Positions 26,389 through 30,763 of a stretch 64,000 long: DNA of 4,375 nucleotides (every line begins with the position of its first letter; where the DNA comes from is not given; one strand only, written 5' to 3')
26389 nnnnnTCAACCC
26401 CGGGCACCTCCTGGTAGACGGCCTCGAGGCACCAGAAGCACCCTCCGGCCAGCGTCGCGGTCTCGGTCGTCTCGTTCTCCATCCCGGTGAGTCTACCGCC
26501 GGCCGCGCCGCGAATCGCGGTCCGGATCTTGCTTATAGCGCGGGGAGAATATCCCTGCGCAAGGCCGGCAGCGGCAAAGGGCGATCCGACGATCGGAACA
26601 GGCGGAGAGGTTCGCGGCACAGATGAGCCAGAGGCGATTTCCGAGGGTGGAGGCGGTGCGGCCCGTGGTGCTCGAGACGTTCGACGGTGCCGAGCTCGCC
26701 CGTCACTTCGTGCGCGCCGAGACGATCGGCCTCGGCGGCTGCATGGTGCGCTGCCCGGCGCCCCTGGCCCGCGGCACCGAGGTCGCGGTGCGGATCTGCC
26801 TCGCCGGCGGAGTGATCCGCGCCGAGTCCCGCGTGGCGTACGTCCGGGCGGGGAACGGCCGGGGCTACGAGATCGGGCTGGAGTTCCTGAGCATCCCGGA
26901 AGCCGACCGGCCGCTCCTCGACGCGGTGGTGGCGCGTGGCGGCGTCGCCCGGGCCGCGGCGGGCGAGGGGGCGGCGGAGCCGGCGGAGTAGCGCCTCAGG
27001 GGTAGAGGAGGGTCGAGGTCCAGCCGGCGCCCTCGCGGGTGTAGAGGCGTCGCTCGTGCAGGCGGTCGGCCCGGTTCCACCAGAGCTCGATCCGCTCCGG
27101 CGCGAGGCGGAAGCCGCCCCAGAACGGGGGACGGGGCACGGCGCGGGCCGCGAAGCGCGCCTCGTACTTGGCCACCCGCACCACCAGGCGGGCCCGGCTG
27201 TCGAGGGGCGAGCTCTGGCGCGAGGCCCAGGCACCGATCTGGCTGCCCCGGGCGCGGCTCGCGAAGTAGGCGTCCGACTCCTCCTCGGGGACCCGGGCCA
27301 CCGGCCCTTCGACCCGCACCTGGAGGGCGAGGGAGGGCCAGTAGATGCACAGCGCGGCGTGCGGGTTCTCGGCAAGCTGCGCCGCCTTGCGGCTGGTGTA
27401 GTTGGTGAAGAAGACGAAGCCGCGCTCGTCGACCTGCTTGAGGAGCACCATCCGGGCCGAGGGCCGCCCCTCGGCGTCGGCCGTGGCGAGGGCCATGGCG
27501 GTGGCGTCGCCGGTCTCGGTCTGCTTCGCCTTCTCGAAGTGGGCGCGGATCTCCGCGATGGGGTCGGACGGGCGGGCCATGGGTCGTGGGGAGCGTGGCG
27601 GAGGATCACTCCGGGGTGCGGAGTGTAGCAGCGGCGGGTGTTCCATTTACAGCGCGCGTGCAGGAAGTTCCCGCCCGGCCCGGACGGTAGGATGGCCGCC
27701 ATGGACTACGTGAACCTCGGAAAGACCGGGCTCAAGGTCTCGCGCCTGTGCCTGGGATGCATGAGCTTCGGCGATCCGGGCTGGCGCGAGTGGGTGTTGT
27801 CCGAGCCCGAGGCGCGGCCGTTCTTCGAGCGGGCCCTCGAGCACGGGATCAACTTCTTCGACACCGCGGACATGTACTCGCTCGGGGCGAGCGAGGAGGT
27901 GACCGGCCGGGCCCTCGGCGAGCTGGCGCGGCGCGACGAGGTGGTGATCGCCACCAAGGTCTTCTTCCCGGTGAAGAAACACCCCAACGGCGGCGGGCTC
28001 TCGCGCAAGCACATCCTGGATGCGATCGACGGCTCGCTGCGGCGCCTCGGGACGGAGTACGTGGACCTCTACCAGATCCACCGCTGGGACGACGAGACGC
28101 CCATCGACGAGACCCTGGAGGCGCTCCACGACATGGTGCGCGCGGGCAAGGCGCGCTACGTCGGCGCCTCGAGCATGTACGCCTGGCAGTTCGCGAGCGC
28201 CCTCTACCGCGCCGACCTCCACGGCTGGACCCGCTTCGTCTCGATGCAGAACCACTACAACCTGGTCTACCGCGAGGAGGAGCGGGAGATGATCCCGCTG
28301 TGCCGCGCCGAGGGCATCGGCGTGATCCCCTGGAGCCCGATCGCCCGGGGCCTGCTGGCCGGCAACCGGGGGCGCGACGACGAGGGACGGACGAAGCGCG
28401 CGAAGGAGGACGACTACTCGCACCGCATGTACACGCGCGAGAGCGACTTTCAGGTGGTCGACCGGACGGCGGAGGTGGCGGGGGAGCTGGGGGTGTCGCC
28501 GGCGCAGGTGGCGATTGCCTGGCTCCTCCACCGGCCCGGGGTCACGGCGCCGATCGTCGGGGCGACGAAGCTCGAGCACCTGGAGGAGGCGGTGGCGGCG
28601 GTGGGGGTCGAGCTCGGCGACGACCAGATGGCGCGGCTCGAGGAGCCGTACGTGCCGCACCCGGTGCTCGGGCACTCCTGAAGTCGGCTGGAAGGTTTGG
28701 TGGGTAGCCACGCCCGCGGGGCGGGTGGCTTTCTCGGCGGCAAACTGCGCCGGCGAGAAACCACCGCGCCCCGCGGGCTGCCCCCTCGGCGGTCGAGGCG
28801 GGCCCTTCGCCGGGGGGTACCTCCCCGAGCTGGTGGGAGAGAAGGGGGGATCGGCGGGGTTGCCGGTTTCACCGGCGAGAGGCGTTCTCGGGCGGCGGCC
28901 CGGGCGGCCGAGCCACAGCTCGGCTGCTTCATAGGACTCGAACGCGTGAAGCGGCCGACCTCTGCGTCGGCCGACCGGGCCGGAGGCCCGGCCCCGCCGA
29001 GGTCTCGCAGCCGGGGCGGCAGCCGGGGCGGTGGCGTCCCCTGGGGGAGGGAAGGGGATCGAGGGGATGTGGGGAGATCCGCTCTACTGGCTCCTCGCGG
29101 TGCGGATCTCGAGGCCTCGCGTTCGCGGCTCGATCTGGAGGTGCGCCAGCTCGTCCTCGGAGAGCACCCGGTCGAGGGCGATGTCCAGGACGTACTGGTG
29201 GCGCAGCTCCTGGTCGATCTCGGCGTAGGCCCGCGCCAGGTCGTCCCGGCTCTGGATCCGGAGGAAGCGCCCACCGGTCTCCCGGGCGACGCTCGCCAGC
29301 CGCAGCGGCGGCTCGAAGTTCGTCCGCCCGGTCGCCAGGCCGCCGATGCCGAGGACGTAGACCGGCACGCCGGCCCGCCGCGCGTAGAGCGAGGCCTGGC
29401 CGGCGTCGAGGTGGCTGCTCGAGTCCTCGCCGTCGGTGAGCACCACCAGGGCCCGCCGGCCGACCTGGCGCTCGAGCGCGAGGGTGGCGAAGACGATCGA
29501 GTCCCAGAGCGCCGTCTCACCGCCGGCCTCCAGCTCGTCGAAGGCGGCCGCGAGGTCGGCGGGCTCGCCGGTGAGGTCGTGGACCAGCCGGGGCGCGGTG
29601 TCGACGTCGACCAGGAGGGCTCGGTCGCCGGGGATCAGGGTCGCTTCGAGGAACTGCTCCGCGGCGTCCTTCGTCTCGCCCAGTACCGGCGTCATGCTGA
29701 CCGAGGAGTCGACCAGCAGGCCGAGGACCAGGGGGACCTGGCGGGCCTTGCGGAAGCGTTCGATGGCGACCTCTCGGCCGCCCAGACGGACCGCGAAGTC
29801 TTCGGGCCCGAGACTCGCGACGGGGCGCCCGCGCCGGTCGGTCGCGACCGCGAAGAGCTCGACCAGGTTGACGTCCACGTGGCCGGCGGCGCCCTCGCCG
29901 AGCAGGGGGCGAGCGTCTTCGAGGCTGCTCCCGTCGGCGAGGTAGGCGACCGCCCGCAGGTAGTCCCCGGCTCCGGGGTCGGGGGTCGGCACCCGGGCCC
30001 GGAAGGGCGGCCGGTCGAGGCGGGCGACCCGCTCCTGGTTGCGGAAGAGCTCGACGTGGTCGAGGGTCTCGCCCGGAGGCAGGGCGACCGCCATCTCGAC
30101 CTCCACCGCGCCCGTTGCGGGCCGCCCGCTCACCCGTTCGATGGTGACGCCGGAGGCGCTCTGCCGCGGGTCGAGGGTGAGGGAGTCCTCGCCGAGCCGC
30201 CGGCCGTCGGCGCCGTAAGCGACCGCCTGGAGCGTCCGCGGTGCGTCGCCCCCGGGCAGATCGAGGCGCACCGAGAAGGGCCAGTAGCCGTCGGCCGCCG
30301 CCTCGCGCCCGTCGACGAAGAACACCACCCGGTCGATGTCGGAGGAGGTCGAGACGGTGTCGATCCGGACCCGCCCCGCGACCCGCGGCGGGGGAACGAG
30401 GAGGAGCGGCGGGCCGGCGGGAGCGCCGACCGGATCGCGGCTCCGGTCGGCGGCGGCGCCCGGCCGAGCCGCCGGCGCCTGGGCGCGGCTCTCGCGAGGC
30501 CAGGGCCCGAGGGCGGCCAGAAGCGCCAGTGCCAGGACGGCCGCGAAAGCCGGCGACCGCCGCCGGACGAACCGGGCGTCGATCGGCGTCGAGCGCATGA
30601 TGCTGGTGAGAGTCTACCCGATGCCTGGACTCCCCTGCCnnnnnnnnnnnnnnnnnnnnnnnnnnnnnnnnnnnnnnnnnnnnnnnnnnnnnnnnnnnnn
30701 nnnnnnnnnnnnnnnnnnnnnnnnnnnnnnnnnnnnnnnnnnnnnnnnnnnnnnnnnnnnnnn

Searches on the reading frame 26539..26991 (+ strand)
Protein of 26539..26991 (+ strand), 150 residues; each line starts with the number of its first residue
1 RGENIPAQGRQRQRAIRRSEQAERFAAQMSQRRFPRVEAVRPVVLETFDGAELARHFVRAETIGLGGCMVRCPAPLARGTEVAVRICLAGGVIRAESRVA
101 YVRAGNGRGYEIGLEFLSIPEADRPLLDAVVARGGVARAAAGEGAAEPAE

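Call 22: search_protein_families(library=pfam, proteins=[window:26539-26991:+], max_evalue=0.001)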
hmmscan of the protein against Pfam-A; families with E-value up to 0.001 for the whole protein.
window:26539-26991:+ (150 aa): 1 family
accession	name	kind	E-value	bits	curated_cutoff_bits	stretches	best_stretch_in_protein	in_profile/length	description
PF07238.19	PilZ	-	2e-11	44.6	22.5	1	31-131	2-100/102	PilZ domain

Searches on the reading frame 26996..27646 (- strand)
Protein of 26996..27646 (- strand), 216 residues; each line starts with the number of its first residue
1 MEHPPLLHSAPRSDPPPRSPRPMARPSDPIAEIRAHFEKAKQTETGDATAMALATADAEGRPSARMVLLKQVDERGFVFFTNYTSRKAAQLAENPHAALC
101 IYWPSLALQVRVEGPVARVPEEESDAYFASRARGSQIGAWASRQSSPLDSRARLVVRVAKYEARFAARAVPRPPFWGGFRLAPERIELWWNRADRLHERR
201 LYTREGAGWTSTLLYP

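Call 22: search_protein_families(library=pfam, proteins=[window:26996-27646:-], max_evalue=0.001)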
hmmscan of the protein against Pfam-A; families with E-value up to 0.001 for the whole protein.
window:26996-27646:- (216 aa): 3 families
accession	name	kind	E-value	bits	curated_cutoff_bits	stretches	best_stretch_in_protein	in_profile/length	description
PF01243.27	PNPOx_N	-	4.1e-30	105.1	28.1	1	43-162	7-117/120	Pyridoxamine 5'-phosphate oxidase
PF10590.14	PNP_phzG_C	-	2e-14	53.6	27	1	176-216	1-42/42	Pyridoxine 5'-phosphate oxidase C-terminal dimerisation region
PF12766.13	Pyridox_oxase_2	-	7.8e-08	33.3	26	1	36-116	7-96/100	Pyridoxamine 5'-phosphate oxidase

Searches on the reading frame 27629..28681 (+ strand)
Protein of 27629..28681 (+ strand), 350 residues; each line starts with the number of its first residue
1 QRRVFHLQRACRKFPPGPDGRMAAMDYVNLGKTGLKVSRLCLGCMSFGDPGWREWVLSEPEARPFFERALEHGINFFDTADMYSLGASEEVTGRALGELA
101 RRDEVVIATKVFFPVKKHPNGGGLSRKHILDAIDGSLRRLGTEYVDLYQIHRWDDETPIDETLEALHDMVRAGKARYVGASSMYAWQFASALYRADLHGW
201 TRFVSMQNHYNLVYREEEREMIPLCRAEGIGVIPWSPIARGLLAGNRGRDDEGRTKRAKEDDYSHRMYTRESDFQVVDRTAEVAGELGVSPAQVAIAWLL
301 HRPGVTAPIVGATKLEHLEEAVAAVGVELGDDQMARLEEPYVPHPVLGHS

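Call 22: search_protein_families(library=pfam, proteins=[window:27629-28681:+], max_evalue=0.001)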
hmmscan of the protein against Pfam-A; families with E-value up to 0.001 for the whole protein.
window:27629-28681:+ (350 aa): 1 family
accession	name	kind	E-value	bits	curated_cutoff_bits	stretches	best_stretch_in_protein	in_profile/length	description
PF00248.27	Aldo_ket_red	-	3.2e-81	273.1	24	1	39-339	1-288/291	Aldo/keto reductase family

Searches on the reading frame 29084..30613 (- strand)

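Call 22: search_protein_families(library=pfam, proteins=[window:29084-30613:-], max_evalue=0.001)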
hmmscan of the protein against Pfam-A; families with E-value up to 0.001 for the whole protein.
window:29084-30613:- (509 aa): 2 families
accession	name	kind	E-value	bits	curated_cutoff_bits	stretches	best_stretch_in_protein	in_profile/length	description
PF13519.12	VWA_2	-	1.9e-11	45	27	1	299-396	3-107/107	von Willebrand factor type A domain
PF00092.34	VWA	-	6e-07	30.3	23.8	1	299-428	4-140/174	von Willebrand factor type A domain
